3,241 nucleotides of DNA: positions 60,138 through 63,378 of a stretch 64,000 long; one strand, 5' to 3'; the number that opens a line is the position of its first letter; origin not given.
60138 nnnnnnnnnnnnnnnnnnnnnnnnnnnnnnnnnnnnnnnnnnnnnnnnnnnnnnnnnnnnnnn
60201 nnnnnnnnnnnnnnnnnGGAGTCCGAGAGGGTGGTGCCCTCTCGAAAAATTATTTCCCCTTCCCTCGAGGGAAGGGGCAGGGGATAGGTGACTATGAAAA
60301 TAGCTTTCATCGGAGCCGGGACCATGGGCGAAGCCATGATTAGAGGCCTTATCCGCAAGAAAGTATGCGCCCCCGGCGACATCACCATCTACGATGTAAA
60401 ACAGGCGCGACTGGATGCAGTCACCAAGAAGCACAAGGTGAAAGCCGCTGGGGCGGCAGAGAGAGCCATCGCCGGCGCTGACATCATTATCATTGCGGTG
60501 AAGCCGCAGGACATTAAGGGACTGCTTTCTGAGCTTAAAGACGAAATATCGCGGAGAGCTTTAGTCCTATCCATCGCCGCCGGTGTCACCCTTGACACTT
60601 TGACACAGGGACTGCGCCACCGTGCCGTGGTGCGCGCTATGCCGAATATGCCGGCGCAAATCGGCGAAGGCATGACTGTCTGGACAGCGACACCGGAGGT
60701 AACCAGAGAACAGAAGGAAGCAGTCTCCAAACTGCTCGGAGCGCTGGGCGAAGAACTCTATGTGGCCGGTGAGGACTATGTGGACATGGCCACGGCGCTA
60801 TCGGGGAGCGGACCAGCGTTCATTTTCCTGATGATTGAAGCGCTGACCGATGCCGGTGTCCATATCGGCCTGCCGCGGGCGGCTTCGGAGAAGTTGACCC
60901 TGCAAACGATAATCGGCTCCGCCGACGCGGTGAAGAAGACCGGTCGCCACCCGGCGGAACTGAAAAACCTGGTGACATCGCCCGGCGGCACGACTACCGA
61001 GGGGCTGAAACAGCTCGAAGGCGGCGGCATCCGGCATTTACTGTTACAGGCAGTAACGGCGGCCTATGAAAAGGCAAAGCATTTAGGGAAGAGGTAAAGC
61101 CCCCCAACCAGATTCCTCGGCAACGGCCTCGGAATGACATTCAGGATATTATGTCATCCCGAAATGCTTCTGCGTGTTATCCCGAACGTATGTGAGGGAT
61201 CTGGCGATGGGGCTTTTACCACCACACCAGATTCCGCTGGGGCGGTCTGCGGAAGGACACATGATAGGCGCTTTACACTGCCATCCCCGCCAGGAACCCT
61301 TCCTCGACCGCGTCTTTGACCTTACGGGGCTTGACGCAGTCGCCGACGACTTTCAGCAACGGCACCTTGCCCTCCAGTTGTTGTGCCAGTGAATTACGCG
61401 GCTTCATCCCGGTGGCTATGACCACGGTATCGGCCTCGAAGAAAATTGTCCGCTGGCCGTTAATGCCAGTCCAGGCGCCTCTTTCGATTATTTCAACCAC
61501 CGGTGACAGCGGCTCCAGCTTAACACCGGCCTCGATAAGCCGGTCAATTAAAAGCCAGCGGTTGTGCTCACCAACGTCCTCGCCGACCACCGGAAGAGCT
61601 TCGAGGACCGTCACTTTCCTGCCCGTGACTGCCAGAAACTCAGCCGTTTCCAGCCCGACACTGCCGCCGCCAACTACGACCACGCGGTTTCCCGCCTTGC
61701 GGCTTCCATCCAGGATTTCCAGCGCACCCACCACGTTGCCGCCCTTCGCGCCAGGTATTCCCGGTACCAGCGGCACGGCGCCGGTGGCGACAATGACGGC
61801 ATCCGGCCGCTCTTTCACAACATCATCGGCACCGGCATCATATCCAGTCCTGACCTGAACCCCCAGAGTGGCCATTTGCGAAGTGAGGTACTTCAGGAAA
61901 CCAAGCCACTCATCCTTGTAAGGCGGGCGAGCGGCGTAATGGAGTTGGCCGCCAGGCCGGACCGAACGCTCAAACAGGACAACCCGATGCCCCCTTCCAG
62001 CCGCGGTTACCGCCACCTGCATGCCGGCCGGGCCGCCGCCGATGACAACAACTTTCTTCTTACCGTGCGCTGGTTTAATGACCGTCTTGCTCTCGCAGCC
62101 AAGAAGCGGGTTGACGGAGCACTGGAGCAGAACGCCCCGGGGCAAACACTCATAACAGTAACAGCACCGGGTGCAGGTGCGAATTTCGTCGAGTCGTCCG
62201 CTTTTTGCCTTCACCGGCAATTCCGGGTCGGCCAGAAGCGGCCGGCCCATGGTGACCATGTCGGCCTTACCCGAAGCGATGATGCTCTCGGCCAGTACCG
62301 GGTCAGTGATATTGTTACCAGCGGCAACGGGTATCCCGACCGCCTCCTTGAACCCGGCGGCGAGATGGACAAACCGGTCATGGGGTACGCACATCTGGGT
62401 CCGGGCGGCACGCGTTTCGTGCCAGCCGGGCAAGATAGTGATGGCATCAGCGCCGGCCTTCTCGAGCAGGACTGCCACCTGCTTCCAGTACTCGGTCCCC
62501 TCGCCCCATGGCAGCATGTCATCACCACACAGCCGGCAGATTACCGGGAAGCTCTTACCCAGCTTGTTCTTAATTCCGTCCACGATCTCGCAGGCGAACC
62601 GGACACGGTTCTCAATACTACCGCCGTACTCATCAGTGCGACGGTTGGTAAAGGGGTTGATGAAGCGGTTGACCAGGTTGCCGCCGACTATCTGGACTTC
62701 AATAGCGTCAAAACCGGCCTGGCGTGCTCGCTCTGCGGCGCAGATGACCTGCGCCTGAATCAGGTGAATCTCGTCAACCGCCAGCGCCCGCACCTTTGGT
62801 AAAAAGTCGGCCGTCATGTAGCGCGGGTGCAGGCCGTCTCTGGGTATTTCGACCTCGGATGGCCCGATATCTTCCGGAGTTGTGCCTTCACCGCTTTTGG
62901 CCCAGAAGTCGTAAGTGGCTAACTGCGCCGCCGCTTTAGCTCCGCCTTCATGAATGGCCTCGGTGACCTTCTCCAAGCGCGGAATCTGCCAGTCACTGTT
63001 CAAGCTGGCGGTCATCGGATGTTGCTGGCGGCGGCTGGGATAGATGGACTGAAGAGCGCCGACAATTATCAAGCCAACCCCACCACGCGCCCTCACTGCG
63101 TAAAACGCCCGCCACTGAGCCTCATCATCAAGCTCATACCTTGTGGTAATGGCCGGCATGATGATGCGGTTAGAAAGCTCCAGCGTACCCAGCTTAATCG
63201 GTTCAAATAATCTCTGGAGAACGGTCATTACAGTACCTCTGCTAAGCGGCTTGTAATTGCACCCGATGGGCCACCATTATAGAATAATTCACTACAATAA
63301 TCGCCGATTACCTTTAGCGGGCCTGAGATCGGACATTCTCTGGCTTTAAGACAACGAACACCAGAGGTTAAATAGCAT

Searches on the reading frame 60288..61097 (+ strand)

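Call 77: search_protein_families(library=pfam, proteins=[window:60288-61097:+], max_evalue=0.0001)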
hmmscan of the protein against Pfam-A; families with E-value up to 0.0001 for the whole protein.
window:60288-61097:+ (269 aa): 5 families
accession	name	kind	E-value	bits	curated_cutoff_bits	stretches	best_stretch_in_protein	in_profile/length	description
PF14748.11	P5CR_dimer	-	9.1e-38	129.2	25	1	162-266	1-105/105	Pyrroline-5-carboxylate reductase dimerisation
PF03807.23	F420_oxidored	-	9e-19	68.3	21.6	1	4-99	1-94/94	NADP oxidoreductase coenzyme F420-dependent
PF03446.21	NAD_binding_2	-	3.4e-09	37.3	21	1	4-89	1-85/161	NAD binding domain of 6-phosphogluconate dehydrogenase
PF01210.29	NAD_Gly3P_dh_N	-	2.3e-05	24.9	23.1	0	37-105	43-111/158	NAD-dependent glycerol-3-phosphate dehydrogenase N-terminus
PF02558.23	ApbA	-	2.9e-05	24.2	22.2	1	5-114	1-118/150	Ketopantoate reductase PanE/ApbA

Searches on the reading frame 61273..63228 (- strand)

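Call 77: search_protein_families(library=pfam, proteins=[window:61273-63228:-], max_evalue=0.0001)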
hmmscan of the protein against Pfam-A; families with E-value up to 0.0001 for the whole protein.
window:61273-63228:- (651 aa): 14 families
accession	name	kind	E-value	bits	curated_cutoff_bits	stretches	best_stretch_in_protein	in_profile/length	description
PF00724.26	Oxidored_FMN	-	5.4e-63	213.8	27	1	7-347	2-341/342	NADH:flavin oxidoreductase / NADH oxidase family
PF07992.20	Pyr_redox_2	-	4.8e-32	112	26.1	1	391-619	1-248/291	Pyridine nucleotide-disulphide oxidoreductase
PF00070.33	Pyr_redox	-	1.1e-14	55.1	22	1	515-584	1-70/82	Pyridine nucleotide-disulphide oxidoreductase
PF01266.30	DAO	-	6.4e-14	52.7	27.9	1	392-429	1-39/353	FAD dependent oxidoreductase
PF13450.12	NAD_binding_8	-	1.2e-12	48.3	21.9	1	395-434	1-40/68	NAD(P)-binding Rossmann-like domain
PF13738.12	Pyr_redox_3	-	3.9e-12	46.5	30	1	477-617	127-276/305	Pyridine nucleotide-disulphide oxidoreductase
PF03486.20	HI0933_like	-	7.6e-12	45.6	50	1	392-430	2-40/244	HI0933-like protein Rossmann domain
PF00890.30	FAD_binding_2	-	5.8e-09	36.1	20.4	1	393-432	2-41/414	FAD binding domain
PF12831.13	FAD_oxidored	-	6.5e-09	36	27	1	393-441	2-50/416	FAD dependent oxidoreductase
PF01134.28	GIDA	-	2.1e-07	30.8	22.1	0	392-422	1-31/391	Glucose inhibited division protein A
PF01946.23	Thi4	-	2.8e-07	30.5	26.2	0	391-428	18-56/235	Thi4 family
PF01262.27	AlaDh_PNT_C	-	3.8e-07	30.2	23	0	391-424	29-62/214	Alanine dehydrogenase/PNT, C-terminal domain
PF13241.12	NAD_binding_7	-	1e-05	26.5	22.1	0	513-543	7-37/104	Putative NAD(P)-binding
PF01494.25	FAD_binding_3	-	4.6e-05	23.2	22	0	515-545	3-33/349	FAD binding domain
